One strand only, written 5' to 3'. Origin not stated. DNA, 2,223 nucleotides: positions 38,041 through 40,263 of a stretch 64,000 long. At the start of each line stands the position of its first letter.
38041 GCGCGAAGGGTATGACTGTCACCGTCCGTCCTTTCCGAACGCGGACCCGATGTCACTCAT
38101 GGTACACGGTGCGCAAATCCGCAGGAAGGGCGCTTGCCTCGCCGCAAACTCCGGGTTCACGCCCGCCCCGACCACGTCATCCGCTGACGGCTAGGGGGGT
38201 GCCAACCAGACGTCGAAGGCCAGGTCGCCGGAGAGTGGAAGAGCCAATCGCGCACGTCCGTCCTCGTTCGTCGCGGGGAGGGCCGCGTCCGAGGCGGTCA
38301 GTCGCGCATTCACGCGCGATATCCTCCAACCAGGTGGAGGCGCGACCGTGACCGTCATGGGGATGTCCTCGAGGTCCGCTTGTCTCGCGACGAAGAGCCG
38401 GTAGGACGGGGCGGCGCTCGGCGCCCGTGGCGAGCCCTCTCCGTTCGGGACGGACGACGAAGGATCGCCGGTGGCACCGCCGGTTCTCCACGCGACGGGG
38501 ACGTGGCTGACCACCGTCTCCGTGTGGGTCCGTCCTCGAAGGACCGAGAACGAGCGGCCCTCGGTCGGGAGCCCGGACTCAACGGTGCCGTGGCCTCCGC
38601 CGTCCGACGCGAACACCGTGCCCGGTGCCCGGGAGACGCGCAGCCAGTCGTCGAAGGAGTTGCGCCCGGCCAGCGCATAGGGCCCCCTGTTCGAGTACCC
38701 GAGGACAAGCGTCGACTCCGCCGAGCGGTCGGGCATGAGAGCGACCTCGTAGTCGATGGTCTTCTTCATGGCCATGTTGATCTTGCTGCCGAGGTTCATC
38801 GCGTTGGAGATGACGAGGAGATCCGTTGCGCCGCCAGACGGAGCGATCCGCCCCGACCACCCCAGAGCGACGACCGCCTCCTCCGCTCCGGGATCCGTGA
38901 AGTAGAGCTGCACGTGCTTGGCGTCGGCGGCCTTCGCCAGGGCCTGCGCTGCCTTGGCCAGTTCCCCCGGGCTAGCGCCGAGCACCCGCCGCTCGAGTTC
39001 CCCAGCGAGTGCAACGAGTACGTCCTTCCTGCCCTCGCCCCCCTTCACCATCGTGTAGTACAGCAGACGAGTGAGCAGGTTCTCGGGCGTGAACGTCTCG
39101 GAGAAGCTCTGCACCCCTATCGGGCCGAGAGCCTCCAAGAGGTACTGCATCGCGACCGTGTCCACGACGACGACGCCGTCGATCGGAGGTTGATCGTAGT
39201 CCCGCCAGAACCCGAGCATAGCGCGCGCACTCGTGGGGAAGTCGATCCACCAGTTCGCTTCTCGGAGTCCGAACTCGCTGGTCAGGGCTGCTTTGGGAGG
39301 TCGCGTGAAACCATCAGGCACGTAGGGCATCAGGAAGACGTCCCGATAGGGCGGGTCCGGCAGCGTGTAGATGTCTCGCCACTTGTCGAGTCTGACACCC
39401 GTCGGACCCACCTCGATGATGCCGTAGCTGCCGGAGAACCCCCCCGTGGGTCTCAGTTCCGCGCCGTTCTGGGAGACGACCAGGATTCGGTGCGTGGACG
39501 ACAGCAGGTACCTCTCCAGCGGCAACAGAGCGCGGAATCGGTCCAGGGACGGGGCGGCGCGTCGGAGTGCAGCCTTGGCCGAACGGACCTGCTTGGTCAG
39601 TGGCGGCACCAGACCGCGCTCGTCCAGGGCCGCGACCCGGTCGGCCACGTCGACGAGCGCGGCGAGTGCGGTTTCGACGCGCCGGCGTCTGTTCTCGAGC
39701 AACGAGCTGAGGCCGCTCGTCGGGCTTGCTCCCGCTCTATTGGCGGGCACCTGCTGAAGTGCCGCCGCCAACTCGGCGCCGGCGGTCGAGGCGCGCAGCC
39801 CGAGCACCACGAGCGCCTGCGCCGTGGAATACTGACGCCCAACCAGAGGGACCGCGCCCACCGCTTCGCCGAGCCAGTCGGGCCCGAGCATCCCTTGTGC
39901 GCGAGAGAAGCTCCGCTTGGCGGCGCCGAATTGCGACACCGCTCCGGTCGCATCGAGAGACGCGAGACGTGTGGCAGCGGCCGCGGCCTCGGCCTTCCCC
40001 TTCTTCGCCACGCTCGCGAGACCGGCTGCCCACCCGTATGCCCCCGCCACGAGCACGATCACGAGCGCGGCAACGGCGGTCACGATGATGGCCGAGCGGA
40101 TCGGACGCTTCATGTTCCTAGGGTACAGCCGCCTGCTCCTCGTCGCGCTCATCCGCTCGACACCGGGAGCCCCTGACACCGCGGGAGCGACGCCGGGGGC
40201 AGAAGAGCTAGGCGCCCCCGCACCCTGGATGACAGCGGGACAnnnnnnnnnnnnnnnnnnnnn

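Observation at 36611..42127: Paralogous C-terminally anchored multihaem cytochromes with a conserved contracted CxCH site, flanking a DUF4012 protein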

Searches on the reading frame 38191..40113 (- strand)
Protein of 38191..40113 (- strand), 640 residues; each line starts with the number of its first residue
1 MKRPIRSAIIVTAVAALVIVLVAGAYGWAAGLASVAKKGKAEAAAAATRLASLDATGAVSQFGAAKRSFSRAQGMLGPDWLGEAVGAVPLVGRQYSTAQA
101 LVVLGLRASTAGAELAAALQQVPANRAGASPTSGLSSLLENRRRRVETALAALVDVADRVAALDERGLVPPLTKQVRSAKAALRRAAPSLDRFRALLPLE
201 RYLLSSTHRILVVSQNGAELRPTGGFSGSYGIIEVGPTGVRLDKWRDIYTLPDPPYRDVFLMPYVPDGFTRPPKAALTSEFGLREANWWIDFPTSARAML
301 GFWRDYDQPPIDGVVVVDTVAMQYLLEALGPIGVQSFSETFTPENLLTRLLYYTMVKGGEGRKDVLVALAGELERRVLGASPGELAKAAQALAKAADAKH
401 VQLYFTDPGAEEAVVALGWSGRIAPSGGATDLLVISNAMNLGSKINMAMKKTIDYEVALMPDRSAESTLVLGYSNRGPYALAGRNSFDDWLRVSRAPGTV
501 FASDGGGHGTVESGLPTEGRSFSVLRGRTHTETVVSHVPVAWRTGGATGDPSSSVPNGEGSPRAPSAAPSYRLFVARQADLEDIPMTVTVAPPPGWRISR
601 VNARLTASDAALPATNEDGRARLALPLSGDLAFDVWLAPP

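Call 3: search_protein_families(library=pfam, proteins=[window:38191-40113:-], max_evalue=1)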
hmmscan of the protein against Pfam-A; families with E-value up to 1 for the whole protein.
window:38191-40113:- (640 aa): 1 family
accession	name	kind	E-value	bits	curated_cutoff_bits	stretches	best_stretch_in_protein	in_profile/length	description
PF13196.11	DUF4012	-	8.6e-21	75.4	28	1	208-349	4-138/144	Protein of unknown function (DUF4012)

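Call 4: search_protein_families(library=ncbifam, proteins=[window:38191-40113:-], max_evalue=1)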
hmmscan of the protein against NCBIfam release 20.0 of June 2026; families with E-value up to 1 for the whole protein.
window:38191-40113:- (640 aa): 0 families

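Call 62: find_homologous_proteins(query=window:38191-40113:-, max_evalue=1e-10)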
Query window:38191-40113:- (640 aa): 136 proteins with E <= 1e-10 among 8000 candidates; the best 120 are listed.
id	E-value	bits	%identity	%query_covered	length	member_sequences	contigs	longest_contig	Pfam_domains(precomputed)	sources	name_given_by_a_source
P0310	0.0e+0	1394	100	100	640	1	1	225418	PF13196.12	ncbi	-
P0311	0.0e+0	1032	78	100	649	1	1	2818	PF13196.12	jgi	jgi:hypothetical protein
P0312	0.0e+0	1026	77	100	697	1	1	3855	PF13196.12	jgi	jgi:hypothetical protein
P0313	4.9e-234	797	83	70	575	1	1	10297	PF13196.12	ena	-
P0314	3.9e-204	698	57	95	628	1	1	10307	PF13196.12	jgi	-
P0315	8.7e-202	690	56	89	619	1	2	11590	PF13196.12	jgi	jgi:hypothetical protein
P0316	3.4e-197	675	54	100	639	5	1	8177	PF13196.12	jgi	jgi:hypothetical protein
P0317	4.5e-196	671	53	100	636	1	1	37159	PF13196.12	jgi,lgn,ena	-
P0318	5.9e-194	664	54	97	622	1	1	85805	PF13196.12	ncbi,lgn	-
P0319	1.2e-193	663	54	100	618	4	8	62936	PF13196.12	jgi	jgi:hypothetical protein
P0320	2.6e-193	662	54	100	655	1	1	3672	PF13196.12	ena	-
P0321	5.8e-191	654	68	74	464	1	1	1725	PF13196.12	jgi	-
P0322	5.1e-190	651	55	95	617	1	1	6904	PF13196.12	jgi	jgi:hypothetical protein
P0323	2.2e-189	649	53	100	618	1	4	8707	PF13196.12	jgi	jgi:hypothetical protein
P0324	1.1e-187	644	54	100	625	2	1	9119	PF13196.12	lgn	-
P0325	2.5e-187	643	53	95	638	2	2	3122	PF13196.12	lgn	-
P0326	3.2e-187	642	54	100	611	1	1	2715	PF13196.12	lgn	-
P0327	4.2e-187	642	52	99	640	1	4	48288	PF13196.12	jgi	jgi:hypothetical protein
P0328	7.8e-187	641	54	95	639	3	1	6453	PF13196.12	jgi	jgi:hypothetical protein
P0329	1.3e-186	640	52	100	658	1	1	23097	PF13196.12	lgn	-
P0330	3.6e-186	639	56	92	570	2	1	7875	PF13196.12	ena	-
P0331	9.9e-186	637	53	95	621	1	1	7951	PF13196.12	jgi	jgi:Protein of unknown function (DUF4012)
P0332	3.9e-184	632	52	95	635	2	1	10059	PF13196.12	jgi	jgi:hypothetical protein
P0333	9.1e-184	631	52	96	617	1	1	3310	PF13196.12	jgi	jgi:hypothetical protein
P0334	1.0e-183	631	53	96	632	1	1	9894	PF13196.12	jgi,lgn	jgi:hypothetical protein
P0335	1.2e-183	630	55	94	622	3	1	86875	PF13196.12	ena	-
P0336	6.3e-183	628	52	100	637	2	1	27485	PF13196.12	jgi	-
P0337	6.4e-183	628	53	99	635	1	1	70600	PF13196.12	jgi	jgi:hypothetical protein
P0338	1.1e-182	627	53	89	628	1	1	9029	PF13196.12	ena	-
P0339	6.1e-182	625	53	99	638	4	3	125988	PF13196.12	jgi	jgi:hypothetical protein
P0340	2.4e-181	623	54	95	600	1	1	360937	PF13196.12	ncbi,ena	-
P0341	1.9e-180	620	52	96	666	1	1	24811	PF13196.12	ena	-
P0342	1.9e-179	616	51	95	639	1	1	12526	PF13196.12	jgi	jgi:hypothetical protein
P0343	2.8e-179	616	52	100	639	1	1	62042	PF13196.12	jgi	jgi:hypothetical protein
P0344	5.6e-179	615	51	100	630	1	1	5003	PF13196.12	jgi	jgi:hypothetical protein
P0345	1.1e-178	614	53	94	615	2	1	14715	PF13196.12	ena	-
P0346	2.0e-177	610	52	95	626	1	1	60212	PF13196.12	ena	-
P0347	1.2e-176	607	51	100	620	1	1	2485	PF13196.12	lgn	-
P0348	1.9e-176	607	50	97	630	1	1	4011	PF13196.12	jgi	jgi:hypothetical protein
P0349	4.4e-176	605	51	96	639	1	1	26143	PF13196.12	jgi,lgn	jgi:hypothetical protein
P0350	2.3e-175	603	50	100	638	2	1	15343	PF13196.12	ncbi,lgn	-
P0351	2.9e-175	603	52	96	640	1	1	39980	PF13196.12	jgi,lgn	jgi:hypothetical protein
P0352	4.4e-175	602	51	99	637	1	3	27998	PF13196.12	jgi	jgi:hypothetical protein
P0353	7.0e-174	598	50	96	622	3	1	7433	PF13196.12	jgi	jgi:hypothetical protein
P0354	7.8e-174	598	50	100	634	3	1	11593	PF13196.12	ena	-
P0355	3.3e-173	596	51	96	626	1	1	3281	PF13196.12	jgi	jgi:hypothetical protein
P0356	8.6e-172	591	50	99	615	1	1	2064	PF13196.12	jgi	-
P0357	1.5e-171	590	51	99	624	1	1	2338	PF13196.12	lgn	-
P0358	2.9e-171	589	53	92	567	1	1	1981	PF13196.12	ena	-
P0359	9.1e-170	584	51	96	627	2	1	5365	PF13196.12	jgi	jgi:hypothetical protein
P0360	1.1e-169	584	50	100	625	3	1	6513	PF13196.12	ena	-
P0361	6.0e-169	582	50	99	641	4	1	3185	PF13196.12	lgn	-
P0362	4.3e-168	579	50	99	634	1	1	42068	PF13196.12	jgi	jgi:hypothetical protein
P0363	9.1e-166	571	50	95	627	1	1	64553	PF13196.12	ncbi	-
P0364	2.7e-165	570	50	96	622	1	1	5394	PF13196.12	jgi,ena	-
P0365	4.3e-164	566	49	96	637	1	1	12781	PF13196.12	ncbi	-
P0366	6.6e-164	565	50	95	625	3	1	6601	PF13196.12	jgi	jgi:hypothetical protein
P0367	2.5e-163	563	53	88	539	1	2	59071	PF13196.12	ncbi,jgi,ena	-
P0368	3.1e-163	563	49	96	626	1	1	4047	PF13196.12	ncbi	-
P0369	5.8e-163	562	51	95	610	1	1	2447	PF13196.12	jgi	jgi:hypothetical protein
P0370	6.9e-163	562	50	94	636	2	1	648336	PF13196.12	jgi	jgi:hypothetical protein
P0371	1.8e-162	560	49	96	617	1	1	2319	PF13196.12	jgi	jgi:hypothetical protein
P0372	1.9e-161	557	49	96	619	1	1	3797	PF13196.12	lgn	-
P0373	2.5e-161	557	53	86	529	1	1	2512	PF13196.12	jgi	jgi:hypothetical protein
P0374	6.9e-161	555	49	100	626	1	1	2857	PF13196.12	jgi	jgi:hypothetical protein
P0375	6.0e-160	552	48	96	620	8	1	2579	PF13196.12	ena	-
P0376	7.1e-160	552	48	96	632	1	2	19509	PF13196.12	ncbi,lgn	-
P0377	3.7e-159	549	49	95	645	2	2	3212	PF13196.12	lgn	-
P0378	3.9e-159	549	48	100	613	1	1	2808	PF13196.12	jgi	-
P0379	2.0e-158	547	47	100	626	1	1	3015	PF13196.12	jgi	jgi:hypothetical protein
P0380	6.5e-158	545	46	99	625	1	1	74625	PF13196.12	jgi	jgi:hypothetical protein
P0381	8.8e-157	542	48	95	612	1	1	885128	PF13196.12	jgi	-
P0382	1.8e-154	534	48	100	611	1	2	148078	PF13196.12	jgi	jgi:hypothetical protein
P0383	2.3e-154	534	49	96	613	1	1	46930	PF13196.12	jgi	jgi:hypothetical protein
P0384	4.6e-154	533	48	98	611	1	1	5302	PF13196.12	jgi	jgi:hypothetical protein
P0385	5.8e-153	529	54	78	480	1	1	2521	PF13196.12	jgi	jgi:hypothetical protein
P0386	6.1e-150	519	45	95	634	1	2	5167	PF13196.12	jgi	jgi:hypothetical protein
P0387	2.6e-145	504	51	84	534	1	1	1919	PF13196.12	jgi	jgi:hypothetical protein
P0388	1.5e-144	501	46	95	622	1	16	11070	PF13196.12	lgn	-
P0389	2.8e-144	500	46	96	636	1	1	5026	PF13196.12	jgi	jgi:hypothetical protein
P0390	1.9e-142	494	45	99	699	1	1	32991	PF13196.12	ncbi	ncbi:MAG: DUF4012 domain-containing protein [Propionicimonas sp.]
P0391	1.2e-141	492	56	70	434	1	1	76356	PF13196.12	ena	-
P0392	7.0e-138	479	44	99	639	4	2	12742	PF13196.12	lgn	-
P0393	7.9e-136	472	55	70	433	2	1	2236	PF13196.12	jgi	jgi:hypothetical protein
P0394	2.9e-134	467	44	99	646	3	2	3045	PF13196.12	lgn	-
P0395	2.2e-132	461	45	96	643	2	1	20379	PF13196.12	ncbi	-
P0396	8.4e-120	419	51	65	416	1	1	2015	PF13196.12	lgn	-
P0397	3.7e-113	398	41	97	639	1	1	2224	PF13196.12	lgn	-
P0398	4.4e-108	381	51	59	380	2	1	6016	PF13196.12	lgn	-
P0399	8.9e-105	370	39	91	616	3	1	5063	PF13196.12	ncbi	-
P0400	3.1e-104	368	39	97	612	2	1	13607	PF13196.12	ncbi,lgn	-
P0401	2.9e-103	365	39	95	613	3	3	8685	PF13196.12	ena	-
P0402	9.8e-102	360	39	94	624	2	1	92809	PF13196.12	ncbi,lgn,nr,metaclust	ncbi:MAG: DUF4012 domain-containing protein [Actinobacteria bacterium]|nr:DUF4012 domain-containing 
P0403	8.2e-100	353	38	99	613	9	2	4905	PF13196.12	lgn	-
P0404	4.5e-99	351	36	92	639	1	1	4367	PF13196.12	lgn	-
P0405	7.7e-99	350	38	97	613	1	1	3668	PF13196.12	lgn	-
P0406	1.1e-98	350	36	98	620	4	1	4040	PF13196.12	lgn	-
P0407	1.1e-92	330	36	96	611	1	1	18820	PF13196.12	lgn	-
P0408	2.5e-88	315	34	92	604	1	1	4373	PF13196.12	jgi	-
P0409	7.8e-87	311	46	57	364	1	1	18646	PF13196.12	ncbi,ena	-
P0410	4.0e-84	302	35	97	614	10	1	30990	PF13196.12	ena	-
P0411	5.4e-76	275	40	70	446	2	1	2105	PF13196.12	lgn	-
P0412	4.1e-72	262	49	46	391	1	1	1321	PF13196.12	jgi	-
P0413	1.1e-60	224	66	16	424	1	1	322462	PF13196.12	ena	-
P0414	6.7e-33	132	27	77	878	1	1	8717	PF13196.12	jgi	-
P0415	1.6e-28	118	28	77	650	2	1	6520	PF13196.12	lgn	-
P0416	2.8e-28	117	27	68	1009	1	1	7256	PF24575.2,PF00515.35,PF13428.13,PF07719.24,PF13196.12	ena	-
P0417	3.6e-27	113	25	78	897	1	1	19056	PF13196.12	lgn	-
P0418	6.5e-27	113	27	76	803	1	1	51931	PF13196.12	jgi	jgi:hypothetical protein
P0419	1.5e-26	111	31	49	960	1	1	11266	PF07719.24,PF13196.12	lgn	-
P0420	2.6e-26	111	26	75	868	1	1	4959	PF13196.12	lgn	-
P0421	1.0e-24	105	25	78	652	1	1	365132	PF13196.12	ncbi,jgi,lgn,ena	ncbi:MAG: DUF4012 domain-containing protein [Patescibacteria group bacterium]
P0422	1.1e-24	105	25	77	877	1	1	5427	PF13196.12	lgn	-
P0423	2.0e-24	104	29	49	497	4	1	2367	PF13196.12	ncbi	-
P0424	2.0e-23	101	28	88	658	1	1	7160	PF13196.12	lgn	-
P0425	2.1e-23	101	28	79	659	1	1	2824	PF13196.12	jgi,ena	-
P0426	1.1e-22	99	28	47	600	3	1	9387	PF13196.12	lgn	-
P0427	4.2e-22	97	26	89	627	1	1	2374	PF13196.12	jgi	jgi:hypothetical protein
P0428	2.2e-21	94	28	64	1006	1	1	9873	PF16363.12,PF02719.22,PF01073.26,PF07993.19,PF13196.12,PF01370.28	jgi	jgi:nucleoside-diphosphate-sugar epimerase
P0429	3.9e-21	94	25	57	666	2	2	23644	PF13196.12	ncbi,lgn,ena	-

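Call 63: find_encoding_contigs(protein=P0313, flank=8000, max_places=2)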
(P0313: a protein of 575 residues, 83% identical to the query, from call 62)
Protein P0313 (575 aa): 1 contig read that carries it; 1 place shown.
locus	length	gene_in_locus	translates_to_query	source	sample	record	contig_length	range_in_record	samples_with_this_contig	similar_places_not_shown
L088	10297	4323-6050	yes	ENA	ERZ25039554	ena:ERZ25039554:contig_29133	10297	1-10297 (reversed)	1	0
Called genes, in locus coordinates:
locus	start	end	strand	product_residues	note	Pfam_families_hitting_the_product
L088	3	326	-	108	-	?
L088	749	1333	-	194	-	-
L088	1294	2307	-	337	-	PF02310:B12-binding, PF04055:Radical_SAM (faint)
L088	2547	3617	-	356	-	PF02934:GatB_N, PF02637:GatB_Yqey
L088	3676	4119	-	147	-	PF02934:GatB_N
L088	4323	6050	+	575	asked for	PF13196:DUF4012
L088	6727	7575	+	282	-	-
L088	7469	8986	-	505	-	PF01425:Amidase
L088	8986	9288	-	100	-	PF02686:GatC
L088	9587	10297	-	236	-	?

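Call 64: find_encoding_contigs(protein=P0318, flank=8000, max_places=2)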
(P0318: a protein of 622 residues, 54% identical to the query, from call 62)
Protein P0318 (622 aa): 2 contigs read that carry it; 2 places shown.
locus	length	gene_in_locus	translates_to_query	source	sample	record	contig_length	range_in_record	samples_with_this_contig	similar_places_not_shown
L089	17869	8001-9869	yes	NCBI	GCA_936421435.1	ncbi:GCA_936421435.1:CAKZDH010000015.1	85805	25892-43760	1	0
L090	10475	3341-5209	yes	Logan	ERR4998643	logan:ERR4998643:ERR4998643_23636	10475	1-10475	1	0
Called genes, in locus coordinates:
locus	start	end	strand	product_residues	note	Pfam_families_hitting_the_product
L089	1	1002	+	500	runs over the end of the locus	PF00768:Peptidase_S11, PF07943:PBP5_C (faint)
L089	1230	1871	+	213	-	PF00561:Abhydrolase_1 (faint), PF12146:Hydrolase_4 (faint), PF12697:Abhydrolase_6 (faint)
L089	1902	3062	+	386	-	PF01139:RtcB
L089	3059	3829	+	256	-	PF04493:Endonuclease_5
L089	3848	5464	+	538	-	PF01293:PEPCK_ATP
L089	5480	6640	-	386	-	PF17396:DUF1611_N, PF07755:DUF1611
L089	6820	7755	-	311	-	PF01244:Peptidase_M19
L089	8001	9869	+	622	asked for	PF13196:DUF4012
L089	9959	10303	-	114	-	-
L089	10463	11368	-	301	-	-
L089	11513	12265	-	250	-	PF02596:DUF169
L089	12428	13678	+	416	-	PF00083:Sugar_tr (faint), PF07690:MFS_1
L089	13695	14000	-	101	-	-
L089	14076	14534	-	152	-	-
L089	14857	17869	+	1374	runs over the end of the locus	PF04122:CW_binding_2, PF07731:Cu-oxidase_2 (faint)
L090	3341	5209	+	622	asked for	PF13196:DUF4012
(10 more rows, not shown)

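Call 65: find_encoding_contigs(protein=P0312, flank=8000, max_places=2)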
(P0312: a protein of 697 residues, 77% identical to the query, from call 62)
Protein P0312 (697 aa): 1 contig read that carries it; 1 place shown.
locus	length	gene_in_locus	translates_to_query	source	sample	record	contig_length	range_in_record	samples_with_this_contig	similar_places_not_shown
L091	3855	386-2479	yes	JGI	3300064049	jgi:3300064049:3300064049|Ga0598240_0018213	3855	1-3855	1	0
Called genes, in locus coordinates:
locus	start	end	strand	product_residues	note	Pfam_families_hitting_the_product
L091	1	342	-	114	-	?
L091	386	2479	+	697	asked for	PF13196:DUF4012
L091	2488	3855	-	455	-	?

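Call 69: find_encoding_contigs(protein=P0314, flank=6000, max_places=1)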
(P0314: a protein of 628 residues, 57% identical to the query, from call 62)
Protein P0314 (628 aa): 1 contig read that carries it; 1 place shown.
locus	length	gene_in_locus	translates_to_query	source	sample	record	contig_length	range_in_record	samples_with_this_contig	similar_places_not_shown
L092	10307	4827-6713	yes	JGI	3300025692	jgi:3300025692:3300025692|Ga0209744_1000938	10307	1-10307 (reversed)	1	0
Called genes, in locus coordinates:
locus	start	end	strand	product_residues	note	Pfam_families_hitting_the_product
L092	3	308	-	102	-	?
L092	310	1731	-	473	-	PF25919:BSH_CusB (faint), PF25917:BSH_RND, PF25954:Beta-barrel_RND_2 (weak), PF25990:Beta-barrel_YknX, PF26002:Beta-barrel_AprE (weak), PF25967:RND-MFP_C, PF25989:YknX_C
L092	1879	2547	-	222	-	PF00072:Response_reg, PF04545:Sigma70_r4 (weak), PF08281:Sigma70_r4_2, PF00196:GerE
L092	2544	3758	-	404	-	PF07730:HisKA_3, PF02518:HATPase_c (weak)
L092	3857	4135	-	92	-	-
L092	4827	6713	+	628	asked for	PF13196:DUF4012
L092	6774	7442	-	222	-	PF25084:LbH_EIF2B (faint), PF25087:GMPPB_C (faint), PF00132:Hexapep (weak), PF14602:Hexapep_2 (weak)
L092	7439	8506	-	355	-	PF01408:GFO_IDH_MocA, PF22725:GFO_IDH_MocA_C3, PF02894:GFO_IDH_MocA_C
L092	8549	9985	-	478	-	PF02397:Bac_transf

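Call 70: find_encoding_contigs(protein=P0340, flank=6000, max_places=1)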
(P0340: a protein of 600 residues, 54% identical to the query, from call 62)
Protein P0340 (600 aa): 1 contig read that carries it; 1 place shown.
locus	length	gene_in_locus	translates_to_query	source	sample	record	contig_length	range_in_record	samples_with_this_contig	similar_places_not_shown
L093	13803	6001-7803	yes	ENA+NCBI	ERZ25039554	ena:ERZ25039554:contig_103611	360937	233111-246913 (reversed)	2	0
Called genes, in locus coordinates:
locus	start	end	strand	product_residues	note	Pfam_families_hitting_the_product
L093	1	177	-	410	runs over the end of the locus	PF13439:Glyco_transf_4, PF13579:Glyco_trans_4_4, PF00534:Glycos_transf_1, PF13692:Glyco_trans_1_4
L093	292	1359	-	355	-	PF13480:Acetyltransf_6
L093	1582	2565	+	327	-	PF04055:Radical_SAM, PF13186:SPASM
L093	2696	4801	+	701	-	PF14885:GHL15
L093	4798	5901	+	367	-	PF00155:Aminotran_1_2 (weak), PF01041:DegT_DnrJ_EryC1, PF01212:Beta_elim_lyase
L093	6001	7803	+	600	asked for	PF13196:DUF4012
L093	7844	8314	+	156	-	PF25084:LbH_EIF2B (weak), PF25087:GMPPB_C (faint), PF00132:Hexapep, PF14602:Hexapep_2 (weak)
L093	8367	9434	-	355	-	PF01522:Polysacc_deac_1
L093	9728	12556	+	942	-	-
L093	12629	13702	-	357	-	PF01408:GFO_IDH_MocA, PF22725:GFO_IDH_MocA_C3, PF02894:GFO_IDH_MocA_C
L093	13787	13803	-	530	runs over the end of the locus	PF02310:B12-binding, PF04055:Radical_SAM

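Call 71: find_encoding_contigs(protein=P0317, flank=6000, max_places=1)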
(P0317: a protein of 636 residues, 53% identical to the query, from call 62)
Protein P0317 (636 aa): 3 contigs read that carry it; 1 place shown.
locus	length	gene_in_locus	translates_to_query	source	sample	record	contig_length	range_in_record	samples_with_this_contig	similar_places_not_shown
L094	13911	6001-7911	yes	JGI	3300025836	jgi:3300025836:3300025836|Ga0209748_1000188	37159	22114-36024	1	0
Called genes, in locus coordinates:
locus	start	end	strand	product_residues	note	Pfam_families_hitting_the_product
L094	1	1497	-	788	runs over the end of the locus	PF13439:Glyco_transf_4, PF13579:Glyco_trans_4_4, PF00534:Glycos_transf_1, PF13692:Glyco_trans_1_4, PF02388:FemAB, PF13480:Acetyltransf_6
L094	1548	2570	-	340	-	PF13480:Acetyltransf_6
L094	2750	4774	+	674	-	-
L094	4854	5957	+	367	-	PF01041:DegT_DnrJ_EryC1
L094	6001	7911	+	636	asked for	PF13196:DUF4012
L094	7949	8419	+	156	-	-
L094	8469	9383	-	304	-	PF01522:Polysacc_deac_1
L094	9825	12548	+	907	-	-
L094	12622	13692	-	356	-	PF01408:GFO_IDH_MocA, PF22725:GFO_IDH_MocA_C3, PF02894:GFO_IDH_MocA_C (weak)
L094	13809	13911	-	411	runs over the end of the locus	?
